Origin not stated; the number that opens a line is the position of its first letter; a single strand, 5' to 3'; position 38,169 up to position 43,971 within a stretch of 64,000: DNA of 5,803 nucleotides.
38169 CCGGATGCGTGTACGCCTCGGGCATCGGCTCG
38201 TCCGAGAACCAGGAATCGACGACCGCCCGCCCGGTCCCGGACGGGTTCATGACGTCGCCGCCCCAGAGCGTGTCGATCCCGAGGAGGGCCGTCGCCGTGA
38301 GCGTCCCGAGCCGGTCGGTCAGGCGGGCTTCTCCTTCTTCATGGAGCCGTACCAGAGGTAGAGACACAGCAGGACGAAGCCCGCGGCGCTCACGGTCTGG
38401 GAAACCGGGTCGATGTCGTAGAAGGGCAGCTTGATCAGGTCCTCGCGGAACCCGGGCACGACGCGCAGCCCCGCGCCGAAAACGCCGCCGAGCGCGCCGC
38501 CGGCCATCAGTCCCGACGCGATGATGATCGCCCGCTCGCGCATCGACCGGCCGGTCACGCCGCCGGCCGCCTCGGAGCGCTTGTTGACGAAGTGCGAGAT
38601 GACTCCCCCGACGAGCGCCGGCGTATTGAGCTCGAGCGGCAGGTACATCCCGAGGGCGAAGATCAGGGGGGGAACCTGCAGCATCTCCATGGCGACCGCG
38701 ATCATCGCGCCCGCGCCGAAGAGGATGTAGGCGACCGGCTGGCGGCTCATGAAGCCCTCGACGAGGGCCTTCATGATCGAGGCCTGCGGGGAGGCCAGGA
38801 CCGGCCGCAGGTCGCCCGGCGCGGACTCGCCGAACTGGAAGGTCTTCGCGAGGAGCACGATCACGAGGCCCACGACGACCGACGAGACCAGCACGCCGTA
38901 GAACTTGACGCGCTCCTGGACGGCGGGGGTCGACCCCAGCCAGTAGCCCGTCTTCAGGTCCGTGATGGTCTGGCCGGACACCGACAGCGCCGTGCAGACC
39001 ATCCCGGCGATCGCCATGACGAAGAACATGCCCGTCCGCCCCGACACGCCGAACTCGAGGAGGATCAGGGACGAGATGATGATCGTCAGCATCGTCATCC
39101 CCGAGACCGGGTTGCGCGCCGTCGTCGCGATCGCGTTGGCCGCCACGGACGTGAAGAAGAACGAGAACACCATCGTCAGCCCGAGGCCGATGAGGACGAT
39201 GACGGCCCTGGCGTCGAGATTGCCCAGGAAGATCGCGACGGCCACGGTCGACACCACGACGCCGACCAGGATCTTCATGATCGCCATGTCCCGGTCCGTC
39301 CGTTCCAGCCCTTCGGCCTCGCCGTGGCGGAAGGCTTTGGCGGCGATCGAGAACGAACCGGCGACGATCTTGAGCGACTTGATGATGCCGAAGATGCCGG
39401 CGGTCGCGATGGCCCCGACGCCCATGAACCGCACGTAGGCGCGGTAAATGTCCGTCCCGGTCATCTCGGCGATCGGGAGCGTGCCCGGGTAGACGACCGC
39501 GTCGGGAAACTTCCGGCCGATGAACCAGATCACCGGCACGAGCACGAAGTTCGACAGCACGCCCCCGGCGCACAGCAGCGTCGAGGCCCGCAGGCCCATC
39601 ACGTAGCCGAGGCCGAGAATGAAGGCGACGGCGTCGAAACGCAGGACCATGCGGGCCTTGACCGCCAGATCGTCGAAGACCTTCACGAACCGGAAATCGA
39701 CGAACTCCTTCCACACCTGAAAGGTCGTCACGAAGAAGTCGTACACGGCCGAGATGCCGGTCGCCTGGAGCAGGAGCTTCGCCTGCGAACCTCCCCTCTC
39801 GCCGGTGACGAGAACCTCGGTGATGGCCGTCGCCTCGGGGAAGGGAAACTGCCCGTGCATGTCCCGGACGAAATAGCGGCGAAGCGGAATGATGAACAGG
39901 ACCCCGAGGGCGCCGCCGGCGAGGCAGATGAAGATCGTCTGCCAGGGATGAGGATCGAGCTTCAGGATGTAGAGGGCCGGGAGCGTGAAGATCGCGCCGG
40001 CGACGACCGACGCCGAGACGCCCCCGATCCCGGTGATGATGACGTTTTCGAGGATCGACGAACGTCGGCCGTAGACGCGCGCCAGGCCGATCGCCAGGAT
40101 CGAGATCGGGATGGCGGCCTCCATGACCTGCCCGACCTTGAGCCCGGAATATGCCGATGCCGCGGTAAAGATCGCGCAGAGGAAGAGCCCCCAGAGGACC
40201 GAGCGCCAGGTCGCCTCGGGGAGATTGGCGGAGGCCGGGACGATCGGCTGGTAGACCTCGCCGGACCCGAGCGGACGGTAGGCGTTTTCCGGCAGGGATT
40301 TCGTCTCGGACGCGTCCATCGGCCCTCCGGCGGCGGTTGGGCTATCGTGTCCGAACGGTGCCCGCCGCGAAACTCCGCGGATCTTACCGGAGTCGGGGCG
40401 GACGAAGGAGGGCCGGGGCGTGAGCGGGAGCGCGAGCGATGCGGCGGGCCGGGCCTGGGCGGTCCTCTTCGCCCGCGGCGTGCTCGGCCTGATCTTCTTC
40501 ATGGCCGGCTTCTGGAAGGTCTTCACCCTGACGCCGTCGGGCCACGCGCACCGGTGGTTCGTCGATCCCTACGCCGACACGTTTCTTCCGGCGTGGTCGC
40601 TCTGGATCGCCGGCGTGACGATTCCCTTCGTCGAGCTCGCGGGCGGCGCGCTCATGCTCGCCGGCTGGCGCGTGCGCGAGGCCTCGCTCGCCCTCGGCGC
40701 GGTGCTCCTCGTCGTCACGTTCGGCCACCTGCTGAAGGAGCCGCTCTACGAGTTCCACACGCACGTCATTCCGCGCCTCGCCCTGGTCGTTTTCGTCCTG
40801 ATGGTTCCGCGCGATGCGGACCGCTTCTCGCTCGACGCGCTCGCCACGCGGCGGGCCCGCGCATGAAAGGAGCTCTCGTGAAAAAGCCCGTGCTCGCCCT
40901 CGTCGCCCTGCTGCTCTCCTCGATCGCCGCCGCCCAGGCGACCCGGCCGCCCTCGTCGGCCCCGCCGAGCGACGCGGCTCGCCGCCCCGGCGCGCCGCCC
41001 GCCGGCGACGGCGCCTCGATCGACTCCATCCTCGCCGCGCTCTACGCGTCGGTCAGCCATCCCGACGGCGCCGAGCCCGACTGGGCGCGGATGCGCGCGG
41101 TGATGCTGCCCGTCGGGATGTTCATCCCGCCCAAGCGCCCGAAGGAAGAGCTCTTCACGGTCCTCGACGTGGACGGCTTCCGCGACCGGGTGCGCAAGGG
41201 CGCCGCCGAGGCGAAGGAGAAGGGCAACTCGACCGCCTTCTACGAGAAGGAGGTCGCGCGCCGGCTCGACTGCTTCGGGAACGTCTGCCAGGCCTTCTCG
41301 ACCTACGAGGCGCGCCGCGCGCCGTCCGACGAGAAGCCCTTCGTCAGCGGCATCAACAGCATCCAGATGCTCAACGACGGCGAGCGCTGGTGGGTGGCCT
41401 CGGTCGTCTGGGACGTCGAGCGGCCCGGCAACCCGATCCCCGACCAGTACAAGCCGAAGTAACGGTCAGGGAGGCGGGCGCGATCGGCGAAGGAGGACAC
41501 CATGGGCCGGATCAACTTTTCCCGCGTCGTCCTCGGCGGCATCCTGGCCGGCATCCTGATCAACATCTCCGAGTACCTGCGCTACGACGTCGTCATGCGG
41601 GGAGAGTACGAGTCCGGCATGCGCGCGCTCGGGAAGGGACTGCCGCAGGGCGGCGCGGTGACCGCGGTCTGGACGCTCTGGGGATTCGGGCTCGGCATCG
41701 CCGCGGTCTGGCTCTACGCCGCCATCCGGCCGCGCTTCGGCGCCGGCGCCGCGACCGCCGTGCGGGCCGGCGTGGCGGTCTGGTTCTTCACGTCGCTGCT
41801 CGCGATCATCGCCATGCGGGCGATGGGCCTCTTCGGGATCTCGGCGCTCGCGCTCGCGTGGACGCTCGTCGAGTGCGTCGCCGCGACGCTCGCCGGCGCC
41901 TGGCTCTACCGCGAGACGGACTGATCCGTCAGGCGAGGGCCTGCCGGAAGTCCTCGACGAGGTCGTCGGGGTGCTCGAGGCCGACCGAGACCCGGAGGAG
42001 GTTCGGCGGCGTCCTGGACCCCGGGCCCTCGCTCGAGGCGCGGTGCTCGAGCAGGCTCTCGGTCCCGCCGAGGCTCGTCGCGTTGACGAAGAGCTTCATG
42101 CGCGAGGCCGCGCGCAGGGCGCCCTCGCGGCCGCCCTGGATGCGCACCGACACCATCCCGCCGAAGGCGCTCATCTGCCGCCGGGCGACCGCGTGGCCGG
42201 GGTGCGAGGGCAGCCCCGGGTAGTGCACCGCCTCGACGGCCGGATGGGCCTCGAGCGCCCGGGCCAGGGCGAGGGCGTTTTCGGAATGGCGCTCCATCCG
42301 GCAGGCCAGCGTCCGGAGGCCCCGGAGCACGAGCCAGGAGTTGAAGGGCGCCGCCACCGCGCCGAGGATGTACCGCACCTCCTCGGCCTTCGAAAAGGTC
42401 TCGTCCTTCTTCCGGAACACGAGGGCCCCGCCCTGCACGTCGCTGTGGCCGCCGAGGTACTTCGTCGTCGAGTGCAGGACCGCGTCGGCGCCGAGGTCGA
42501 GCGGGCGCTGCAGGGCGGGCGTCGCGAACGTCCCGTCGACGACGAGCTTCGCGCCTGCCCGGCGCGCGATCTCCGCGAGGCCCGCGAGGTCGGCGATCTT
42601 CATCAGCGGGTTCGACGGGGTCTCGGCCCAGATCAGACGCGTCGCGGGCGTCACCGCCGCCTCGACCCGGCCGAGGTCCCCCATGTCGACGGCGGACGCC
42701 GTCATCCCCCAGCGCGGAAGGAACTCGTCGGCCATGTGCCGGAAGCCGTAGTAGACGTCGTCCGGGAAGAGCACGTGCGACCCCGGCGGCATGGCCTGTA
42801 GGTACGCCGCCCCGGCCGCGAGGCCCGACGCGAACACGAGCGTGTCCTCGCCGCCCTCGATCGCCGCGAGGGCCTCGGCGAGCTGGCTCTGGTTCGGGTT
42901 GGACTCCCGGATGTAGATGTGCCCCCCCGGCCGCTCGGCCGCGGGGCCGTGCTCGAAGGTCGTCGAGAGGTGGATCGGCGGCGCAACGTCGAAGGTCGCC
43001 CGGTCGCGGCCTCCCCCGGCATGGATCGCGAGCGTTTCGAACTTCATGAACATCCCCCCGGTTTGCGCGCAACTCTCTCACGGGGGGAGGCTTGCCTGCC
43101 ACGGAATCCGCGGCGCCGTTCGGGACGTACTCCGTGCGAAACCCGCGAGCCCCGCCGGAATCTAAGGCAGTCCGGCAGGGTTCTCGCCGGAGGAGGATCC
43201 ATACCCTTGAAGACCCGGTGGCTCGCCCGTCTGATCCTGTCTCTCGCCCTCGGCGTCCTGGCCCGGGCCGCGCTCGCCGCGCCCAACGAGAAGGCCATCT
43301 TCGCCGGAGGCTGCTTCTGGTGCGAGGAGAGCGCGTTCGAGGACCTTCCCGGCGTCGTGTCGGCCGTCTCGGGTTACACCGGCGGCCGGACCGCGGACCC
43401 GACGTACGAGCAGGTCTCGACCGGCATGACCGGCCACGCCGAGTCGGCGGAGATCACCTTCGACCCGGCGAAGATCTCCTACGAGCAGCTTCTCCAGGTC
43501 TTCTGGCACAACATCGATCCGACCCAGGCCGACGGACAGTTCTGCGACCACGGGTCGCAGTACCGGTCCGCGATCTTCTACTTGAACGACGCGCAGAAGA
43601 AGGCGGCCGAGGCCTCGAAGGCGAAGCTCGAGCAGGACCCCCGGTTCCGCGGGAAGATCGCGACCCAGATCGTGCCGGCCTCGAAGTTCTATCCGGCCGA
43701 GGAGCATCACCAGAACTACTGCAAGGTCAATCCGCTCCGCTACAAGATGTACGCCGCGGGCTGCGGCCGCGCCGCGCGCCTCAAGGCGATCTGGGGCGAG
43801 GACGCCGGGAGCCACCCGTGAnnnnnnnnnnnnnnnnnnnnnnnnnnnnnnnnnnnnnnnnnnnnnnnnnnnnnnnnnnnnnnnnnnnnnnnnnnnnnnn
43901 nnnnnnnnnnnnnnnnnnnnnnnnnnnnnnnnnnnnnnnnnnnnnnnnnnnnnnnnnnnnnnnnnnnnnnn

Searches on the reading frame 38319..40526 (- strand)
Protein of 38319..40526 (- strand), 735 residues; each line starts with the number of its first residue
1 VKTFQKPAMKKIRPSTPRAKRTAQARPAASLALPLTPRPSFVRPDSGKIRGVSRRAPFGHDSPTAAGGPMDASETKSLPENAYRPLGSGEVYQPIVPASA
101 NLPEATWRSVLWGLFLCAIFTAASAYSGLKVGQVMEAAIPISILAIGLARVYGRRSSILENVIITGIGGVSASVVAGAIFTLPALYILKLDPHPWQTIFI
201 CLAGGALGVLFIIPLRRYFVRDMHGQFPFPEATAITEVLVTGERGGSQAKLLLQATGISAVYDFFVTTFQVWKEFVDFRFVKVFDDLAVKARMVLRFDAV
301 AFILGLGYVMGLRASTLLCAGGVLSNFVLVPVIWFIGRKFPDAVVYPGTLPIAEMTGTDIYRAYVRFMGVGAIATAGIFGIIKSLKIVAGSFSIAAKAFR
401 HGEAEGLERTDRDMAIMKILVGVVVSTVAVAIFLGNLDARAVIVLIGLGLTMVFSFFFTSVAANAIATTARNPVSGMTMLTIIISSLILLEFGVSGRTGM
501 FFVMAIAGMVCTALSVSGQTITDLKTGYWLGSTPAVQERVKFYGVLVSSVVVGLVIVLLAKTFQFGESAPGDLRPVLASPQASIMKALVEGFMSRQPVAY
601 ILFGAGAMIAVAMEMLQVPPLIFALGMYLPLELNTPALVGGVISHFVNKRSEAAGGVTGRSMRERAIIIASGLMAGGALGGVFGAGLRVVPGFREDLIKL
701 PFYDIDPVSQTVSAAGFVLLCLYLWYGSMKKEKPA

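Call 43: search_protein_families(library=pfam, proteins=[window:38319-40526:-], max_evalue=0.001)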
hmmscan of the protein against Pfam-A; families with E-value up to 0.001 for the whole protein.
window:38319-40526:- (735 aa): 1 family
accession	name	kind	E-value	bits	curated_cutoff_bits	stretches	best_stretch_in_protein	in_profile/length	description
PF03169.20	OPT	-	5.2e-87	293.4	25.8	1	105-685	2-620/623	OPT oligopeptide transporter protein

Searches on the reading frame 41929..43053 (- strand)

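Call 69: search_protein_families(library=pfam, proteins=[window:41929-43053:-], max_evalue=0.00001)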
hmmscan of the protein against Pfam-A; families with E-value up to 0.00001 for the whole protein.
window:41929-43053:- (374 aa): 1 family
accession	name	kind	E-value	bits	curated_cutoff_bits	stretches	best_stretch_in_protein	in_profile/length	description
PF01053.26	Cys_Met_Meta_PP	-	1.9e-115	385.9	27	1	6-373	1-380/381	Cys/Met metabolism PLP-dependent enzyme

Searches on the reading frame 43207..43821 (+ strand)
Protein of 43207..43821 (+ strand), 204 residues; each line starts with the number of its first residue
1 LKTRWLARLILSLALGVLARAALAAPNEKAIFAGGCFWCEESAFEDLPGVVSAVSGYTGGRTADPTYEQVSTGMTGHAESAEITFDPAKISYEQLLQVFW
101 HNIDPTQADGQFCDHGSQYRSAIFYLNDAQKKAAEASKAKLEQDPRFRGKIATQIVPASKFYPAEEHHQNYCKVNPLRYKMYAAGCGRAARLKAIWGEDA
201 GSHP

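Call 69: search_protein_families(library=pfam, proteins=[window:43207-43821:+], max_evalue=0.00001)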
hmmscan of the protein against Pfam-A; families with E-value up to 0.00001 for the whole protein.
window:43207-43821:+ (204 aa): 1 family
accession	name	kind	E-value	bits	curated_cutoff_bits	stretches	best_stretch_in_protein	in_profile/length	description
PF01625.27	PMSR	-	2e-63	213.6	23.7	1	29-180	1-152/153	Peptide methionine sulfoxide reductase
